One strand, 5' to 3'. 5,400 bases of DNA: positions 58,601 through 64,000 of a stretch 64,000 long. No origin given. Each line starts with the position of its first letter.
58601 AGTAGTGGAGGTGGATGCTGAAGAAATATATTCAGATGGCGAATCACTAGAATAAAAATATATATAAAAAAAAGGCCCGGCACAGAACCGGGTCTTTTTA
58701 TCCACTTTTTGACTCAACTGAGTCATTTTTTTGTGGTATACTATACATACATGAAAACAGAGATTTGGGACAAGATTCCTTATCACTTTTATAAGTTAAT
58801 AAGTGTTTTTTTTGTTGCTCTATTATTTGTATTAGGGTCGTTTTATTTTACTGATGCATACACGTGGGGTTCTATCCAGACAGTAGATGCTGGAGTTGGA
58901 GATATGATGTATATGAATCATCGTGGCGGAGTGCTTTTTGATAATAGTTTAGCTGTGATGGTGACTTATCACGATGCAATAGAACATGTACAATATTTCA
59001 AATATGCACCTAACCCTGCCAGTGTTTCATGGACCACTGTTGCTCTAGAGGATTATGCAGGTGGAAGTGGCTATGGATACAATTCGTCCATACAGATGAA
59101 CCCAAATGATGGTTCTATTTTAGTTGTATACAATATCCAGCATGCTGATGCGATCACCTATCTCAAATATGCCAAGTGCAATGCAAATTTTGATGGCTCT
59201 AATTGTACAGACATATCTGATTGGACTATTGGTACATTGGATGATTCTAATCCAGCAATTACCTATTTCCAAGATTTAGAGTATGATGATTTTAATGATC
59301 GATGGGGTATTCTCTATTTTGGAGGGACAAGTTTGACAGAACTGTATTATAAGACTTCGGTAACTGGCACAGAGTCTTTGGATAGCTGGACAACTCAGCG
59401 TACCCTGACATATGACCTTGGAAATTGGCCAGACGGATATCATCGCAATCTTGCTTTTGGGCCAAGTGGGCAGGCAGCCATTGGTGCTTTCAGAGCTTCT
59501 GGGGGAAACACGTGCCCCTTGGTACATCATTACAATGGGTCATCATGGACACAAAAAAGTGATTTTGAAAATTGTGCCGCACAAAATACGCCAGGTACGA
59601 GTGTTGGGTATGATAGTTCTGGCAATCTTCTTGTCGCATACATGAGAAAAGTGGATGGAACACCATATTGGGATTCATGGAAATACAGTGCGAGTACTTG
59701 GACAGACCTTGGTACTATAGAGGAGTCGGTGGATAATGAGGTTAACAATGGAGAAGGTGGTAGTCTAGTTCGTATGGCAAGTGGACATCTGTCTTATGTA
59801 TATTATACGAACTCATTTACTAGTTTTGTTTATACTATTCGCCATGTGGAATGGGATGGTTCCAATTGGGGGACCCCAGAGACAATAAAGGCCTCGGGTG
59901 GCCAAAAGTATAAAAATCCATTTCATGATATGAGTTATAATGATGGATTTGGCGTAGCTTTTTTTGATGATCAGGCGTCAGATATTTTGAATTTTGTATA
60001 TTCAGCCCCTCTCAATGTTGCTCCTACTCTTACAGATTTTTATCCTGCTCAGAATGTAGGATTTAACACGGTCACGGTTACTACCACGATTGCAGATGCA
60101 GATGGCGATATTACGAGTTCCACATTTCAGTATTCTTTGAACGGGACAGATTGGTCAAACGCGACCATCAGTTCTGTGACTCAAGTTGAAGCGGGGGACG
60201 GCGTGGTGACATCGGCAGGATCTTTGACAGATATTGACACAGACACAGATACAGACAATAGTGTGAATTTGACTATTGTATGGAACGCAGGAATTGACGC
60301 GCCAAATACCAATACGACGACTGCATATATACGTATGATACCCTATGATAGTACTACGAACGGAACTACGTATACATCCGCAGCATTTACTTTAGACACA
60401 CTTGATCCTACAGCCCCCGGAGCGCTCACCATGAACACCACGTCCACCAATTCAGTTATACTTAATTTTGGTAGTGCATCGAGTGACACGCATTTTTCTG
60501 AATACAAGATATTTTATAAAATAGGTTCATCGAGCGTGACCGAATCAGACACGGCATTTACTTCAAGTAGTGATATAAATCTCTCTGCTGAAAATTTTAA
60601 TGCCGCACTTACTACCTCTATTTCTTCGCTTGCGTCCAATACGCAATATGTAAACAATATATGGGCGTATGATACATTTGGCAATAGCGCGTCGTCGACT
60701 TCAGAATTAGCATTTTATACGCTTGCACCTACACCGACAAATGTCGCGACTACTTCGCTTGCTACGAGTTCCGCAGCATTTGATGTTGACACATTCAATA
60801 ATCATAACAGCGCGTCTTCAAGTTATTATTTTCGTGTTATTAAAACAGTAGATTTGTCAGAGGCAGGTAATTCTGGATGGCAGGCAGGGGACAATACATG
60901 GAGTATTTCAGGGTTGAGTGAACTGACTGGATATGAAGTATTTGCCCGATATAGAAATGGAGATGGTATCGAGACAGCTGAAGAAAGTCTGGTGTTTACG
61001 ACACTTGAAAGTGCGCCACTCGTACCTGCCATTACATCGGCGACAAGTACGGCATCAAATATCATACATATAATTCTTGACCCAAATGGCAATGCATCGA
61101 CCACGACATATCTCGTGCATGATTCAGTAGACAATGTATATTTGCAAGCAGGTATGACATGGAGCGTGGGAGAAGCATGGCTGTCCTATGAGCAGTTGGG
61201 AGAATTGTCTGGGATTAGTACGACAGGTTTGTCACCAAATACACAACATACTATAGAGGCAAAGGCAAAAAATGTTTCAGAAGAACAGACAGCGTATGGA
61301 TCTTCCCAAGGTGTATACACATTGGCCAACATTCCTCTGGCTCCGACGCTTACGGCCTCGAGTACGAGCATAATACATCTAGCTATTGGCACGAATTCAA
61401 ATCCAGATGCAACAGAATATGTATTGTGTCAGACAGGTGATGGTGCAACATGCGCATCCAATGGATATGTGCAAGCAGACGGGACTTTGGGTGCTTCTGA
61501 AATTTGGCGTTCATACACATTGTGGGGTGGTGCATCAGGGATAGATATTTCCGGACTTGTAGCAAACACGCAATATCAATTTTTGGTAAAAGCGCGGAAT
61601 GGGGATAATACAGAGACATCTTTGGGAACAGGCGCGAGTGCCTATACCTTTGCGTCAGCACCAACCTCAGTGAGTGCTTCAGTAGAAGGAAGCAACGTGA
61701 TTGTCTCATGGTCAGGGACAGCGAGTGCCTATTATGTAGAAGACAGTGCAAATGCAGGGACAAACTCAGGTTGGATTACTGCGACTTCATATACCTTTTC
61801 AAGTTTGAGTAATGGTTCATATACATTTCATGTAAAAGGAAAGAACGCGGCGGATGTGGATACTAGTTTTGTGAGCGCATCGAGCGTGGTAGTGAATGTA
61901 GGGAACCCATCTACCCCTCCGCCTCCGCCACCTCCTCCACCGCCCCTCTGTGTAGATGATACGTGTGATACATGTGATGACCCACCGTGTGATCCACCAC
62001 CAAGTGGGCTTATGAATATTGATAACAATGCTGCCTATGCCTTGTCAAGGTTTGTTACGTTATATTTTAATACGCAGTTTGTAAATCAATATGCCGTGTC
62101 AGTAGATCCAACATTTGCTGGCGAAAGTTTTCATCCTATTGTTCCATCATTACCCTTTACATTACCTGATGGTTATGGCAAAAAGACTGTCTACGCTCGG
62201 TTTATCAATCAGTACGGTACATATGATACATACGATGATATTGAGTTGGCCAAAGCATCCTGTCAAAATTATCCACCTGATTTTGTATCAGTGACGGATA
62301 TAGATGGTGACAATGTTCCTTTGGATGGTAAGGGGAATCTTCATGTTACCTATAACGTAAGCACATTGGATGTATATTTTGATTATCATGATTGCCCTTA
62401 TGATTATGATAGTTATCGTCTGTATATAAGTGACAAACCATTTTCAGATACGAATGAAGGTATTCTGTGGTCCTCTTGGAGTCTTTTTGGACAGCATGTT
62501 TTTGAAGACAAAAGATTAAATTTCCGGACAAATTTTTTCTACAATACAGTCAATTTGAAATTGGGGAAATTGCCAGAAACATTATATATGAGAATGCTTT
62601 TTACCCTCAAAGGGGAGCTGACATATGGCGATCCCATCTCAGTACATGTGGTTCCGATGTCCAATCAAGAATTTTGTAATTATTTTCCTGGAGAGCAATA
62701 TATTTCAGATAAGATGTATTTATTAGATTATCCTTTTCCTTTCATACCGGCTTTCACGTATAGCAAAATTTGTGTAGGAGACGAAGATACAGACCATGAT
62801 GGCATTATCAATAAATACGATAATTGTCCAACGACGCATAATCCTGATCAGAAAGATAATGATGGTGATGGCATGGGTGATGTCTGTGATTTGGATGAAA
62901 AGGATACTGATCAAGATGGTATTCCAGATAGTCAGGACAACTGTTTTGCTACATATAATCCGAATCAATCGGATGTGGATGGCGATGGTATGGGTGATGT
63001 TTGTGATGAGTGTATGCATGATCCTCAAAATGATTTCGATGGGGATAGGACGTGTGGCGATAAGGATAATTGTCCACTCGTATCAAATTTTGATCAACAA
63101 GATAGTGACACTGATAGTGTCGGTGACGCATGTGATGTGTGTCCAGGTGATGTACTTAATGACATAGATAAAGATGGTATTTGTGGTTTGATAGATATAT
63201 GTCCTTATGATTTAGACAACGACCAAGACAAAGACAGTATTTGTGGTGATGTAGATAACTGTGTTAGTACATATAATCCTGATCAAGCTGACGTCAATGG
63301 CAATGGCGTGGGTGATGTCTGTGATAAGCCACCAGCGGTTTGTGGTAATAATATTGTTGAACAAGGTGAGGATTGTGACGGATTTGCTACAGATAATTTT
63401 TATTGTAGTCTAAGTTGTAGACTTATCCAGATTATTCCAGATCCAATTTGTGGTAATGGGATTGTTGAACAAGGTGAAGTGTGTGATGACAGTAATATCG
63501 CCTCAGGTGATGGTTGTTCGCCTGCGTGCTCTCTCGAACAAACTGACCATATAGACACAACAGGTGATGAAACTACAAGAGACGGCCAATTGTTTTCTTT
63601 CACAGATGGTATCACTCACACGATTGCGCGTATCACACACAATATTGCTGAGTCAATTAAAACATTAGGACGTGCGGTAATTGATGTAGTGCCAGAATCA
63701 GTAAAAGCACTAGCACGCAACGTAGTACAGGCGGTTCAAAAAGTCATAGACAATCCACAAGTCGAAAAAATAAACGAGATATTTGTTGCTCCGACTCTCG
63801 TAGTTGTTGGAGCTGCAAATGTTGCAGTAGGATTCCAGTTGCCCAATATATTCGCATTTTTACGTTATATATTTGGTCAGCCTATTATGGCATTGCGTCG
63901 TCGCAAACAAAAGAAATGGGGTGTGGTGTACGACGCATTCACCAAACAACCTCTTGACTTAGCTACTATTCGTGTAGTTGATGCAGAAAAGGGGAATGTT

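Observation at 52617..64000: Two consecutive giant surface proteins; the second carries thrombospondin-type-3 Ca-binding repeats, a P10 linker and Cys-rich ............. repeats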

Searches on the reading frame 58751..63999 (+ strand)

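Call 5: search_protein_families(library=pfam, proteins=[window:58751-63999:+], max_evalue=0.01)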
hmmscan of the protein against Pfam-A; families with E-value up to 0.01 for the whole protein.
window:58751-63999:+ (1749 aa): 4 families
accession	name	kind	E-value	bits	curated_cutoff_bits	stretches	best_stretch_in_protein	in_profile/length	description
PF02412.23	TSP_3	-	2.4e-14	53.1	25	3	1368-1406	1-36/36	Thrombospondin type 3 repeat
PF00041.27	fn3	-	1.1e-05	26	25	0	555-649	2-78/84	Fibronectin type III domain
PF07495.19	Y_Y_Y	-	7.3e-05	23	26.6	1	1005-1034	18-50/65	Y_Y_Y domain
PF13948.11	DUF4215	-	0.0017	19.1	27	1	1564-1593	18-46/47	Domain of unknown function (DUF4215)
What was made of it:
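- On Thrombospondin type 3 repeat (PF02412): 53.1 bits against 25, in 3 stretches (call 5).
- On Myxococcal cysteine-rich acidic repeat (TIGR02232): Pfam DUF4215 alone is below its cutoff (19.1 < 27, call 5).
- On Fibronectin type III (PF00041) in ORF2: The whole-protein sum is 26.0 against 25 with no stretch passing alone (call 5).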

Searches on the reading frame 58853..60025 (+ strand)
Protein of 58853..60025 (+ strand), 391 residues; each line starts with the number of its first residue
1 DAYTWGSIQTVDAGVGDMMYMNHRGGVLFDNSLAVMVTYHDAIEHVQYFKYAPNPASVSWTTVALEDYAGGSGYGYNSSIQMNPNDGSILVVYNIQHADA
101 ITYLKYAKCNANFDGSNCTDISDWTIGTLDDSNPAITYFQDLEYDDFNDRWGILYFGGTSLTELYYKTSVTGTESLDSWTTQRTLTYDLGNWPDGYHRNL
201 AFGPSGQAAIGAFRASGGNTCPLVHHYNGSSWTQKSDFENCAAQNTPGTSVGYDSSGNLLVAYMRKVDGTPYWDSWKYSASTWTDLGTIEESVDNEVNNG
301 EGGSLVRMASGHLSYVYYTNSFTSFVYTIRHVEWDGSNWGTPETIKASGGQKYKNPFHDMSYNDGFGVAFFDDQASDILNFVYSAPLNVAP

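Call 62: search_protein_families(library=pfam, proteins=[window:58853-60025:+], max_evalue=1)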
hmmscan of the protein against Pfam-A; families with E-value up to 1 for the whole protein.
window:58853-60025:+ (391 aa): 0 families

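Call 87: search_solved_structures(query=window:58853-60025:+, max_evalue=10)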
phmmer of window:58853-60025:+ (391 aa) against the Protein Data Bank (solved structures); distinct sequences matched with E-value up to 10: 2.
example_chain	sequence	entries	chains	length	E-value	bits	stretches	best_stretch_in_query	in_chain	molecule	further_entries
3u31_A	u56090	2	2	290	0.34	13.4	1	255-316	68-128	Transcriptional regulatory protein sir2 homologue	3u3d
3jwp_A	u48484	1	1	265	1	11.9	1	255-316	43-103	Transcriptional regulatory protein sir2 homologue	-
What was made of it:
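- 58862..60025 (+): ORF2 N-terminal ~390-aa domain. Six ~55-aa repeats are each anchored on an S-x-W motif (W94, 158, 213, 266, 317, 373). Propeller-like. No Pfam or PDB sequence hit (calls 62, 87).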

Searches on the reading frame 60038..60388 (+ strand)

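Call 71: search_protein_families(library=pfam, proteins=[window:60038-60388:+], max_evalue=0.1)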
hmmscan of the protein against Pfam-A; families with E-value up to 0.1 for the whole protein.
window:60038-60388:+ (117 aa): 1 family
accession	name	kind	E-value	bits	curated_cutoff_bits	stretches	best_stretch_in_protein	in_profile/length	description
PF00754.31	F5_F8_type_C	-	0.084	13.4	28.2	0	10-64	48-83/127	F5/8 type C domain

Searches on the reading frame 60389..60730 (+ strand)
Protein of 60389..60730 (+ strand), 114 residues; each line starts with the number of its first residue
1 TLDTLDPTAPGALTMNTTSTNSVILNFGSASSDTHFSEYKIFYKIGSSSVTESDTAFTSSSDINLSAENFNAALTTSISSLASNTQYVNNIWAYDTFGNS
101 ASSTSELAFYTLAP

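Call 71: search_protein_families(library=pfam, proteins=[window:60389-60730:+], max_evalue=0.1)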
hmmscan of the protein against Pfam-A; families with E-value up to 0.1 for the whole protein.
window:60389-60730:+ (114 aa): 3 families
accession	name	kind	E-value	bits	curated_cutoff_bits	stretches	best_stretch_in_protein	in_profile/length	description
PF00041.27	fn3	-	0.0015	19.1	25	1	9-103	2-78/84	Fibronectin type III domain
PF23608.1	Ig_ILCR1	-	0.013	16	27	1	18-99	14-89/114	ILCR1 Ig-like domain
PF05635.17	23S_rRNA_IVP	-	0.083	13.6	33.8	0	19-80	38-99/106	23S rRNA-intervening sequence protein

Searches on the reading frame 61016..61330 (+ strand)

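Call 71: search_protein_families(library=pfam, proteins=[window:61016-61330:+], max_evalue=0.1)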
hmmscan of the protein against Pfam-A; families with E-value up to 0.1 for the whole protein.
window:61016-61330:+ (105 aa): 1 family
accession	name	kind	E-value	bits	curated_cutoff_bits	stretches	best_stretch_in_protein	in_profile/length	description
PF17425.8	Arylsulfotran_N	-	0.063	13.8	24.2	0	67-90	54-76/88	Arylsulfotransferase Ig-like domain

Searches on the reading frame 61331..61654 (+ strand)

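Call 71: search_protein_families(library=pfam, proteins=[window:61331-61654:+], max_evalue=0.1)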
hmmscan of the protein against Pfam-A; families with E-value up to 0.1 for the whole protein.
window:61331-61654:+ (108 aa): 1 family
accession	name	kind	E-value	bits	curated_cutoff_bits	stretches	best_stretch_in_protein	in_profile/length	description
PF00041.27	fn3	-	0.0046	17.6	25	1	63-92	42-72/84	Fibronectin type III domain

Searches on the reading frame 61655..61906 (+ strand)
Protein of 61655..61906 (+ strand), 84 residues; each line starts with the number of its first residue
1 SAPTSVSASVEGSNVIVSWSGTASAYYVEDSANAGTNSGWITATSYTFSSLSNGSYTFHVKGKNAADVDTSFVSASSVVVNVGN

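Call 71: search_protein_families(library=pfam, proteins=[window:61655-61906:+], max_evalue=0.1)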
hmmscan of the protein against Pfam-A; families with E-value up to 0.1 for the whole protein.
window:61655-61906:+ (84 aa): 2 families
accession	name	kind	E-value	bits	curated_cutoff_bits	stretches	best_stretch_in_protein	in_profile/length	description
PF07495.19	Y_Y_Y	-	2.9e-05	24.3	26.6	1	36-66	17-50/65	Y_Y_Y domain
PF24421.1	Ig_J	-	0.0079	16.7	29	1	34-66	56-88/104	Tip attachment protein J, Ig-like domain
